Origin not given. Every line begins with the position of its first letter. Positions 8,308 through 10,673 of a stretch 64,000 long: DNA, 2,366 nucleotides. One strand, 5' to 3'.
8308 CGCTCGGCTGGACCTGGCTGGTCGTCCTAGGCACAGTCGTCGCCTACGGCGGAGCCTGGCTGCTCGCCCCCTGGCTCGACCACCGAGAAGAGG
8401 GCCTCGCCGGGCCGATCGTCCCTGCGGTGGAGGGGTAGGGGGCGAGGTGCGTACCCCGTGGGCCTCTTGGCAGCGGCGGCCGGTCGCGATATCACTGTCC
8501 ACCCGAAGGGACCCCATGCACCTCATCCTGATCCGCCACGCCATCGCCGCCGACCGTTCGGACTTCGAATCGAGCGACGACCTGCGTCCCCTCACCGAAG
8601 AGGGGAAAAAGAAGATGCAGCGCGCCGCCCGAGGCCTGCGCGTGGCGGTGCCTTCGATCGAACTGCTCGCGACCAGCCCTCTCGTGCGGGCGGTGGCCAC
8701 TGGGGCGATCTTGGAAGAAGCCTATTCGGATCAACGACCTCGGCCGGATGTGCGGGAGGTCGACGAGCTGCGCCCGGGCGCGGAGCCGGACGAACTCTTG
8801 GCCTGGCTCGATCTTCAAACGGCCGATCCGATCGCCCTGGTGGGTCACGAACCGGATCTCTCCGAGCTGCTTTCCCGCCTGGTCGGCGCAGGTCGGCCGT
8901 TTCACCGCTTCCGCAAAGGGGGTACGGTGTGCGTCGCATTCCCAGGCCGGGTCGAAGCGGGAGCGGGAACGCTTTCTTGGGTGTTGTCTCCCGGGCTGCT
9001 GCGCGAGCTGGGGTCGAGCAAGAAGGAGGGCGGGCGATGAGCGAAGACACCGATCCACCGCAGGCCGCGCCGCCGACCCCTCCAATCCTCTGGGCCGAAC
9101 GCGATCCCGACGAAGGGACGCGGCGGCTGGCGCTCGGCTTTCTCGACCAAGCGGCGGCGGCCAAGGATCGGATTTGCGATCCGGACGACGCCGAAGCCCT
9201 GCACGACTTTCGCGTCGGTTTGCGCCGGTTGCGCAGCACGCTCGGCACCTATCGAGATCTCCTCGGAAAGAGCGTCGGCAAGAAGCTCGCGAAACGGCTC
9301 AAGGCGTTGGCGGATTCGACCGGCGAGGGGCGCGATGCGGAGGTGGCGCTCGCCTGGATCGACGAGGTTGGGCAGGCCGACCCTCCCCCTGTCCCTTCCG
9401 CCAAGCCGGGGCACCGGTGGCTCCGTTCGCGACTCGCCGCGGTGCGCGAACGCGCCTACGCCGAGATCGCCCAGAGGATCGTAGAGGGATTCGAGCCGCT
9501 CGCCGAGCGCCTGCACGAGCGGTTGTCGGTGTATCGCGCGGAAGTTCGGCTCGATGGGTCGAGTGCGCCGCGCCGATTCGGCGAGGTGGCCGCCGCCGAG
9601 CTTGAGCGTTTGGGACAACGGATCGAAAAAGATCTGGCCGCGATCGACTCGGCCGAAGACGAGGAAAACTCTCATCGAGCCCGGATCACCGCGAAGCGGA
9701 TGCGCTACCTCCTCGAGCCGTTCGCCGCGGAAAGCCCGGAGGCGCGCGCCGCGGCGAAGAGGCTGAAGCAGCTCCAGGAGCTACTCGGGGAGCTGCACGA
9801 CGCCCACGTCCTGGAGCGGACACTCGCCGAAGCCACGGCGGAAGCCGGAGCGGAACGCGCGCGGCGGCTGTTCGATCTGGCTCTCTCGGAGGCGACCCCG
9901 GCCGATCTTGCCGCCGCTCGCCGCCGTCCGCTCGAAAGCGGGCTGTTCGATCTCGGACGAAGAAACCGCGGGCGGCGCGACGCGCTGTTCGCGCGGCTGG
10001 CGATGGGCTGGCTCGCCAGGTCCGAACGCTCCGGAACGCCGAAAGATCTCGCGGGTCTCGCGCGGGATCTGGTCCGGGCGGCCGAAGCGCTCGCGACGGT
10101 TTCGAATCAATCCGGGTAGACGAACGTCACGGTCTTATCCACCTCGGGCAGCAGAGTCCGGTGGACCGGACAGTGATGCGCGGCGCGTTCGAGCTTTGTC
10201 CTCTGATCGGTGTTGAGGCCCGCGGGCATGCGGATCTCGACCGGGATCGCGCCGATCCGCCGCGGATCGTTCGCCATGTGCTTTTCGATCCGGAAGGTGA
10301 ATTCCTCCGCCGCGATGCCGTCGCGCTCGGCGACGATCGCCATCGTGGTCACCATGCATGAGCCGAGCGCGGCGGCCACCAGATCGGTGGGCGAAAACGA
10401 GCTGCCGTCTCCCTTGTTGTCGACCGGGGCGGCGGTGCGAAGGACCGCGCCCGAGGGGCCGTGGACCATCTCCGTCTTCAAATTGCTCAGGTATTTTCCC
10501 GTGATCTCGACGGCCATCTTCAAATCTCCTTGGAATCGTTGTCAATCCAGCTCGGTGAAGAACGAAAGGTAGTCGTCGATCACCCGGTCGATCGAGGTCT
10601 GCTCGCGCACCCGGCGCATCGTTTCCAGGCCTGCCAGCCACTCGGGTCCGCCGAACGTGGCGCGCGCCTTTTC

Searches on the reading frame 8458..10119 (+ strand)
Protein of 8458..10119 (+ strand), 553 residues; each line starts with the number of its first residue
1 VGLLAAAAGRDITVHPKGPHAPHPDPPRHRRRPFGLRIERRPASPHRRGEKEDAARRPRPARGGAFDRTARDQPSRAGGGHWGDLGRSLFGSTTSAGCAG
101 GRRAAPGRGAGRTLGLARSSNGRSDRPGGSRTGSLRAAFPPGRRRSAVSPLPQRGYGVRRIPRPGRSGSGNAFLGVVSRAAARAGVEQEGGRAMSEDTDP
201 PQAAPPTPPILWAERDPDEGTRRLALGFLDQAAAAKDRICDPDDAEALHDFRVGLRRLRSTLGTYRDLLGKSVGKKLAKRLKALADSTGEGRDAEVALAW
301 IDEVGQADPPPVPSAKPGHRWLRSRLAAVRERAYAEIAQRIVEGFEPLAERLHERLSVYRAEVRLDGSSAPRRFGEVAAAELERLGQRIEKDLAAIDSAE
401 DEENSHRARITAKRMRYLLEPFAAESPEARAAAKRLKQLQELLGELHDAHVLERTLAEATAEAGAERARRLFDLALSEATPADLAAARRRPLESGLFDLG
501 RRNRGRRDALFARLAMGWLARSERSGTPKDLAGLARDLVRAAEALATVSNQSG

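Call 34: search_protein_families(library=pfam, proteins=[window:8458-10119:+], max_evalue=0.001)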
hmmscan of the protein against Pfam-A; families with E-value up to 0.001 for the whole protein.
window:8458-10119:+ (553 aa): 1 family
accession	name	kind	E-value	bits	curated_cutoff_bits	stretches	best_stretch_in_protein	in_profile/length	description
PF05235.19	CHAD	-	5e-40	138.3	25.6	1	227-456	5-227/228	CHAD domain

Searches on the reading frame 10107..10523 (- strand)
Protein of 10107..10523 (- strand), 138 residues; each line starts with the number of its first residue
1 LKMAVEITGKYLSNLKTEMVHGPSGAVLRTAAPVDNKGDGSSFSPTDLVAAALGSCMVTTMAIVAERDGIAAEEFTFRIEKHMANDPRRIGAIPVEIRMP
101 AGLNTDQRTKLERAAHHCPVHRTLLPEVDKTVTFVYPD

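Call 34: search_protein_families(library=pfam, proteins=[window:10107-10523:-], max_evalue=0.001)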
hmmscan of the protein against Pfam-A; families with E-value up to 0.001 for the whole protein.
window:10107-10523:- (138 aa): 1 family
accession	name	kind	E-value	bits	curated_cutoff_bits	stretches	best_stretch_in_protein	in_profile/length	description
PF02566.24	OsmC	-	3e-15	56.9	27.5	1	38-129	1-96/100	OsmC-like protein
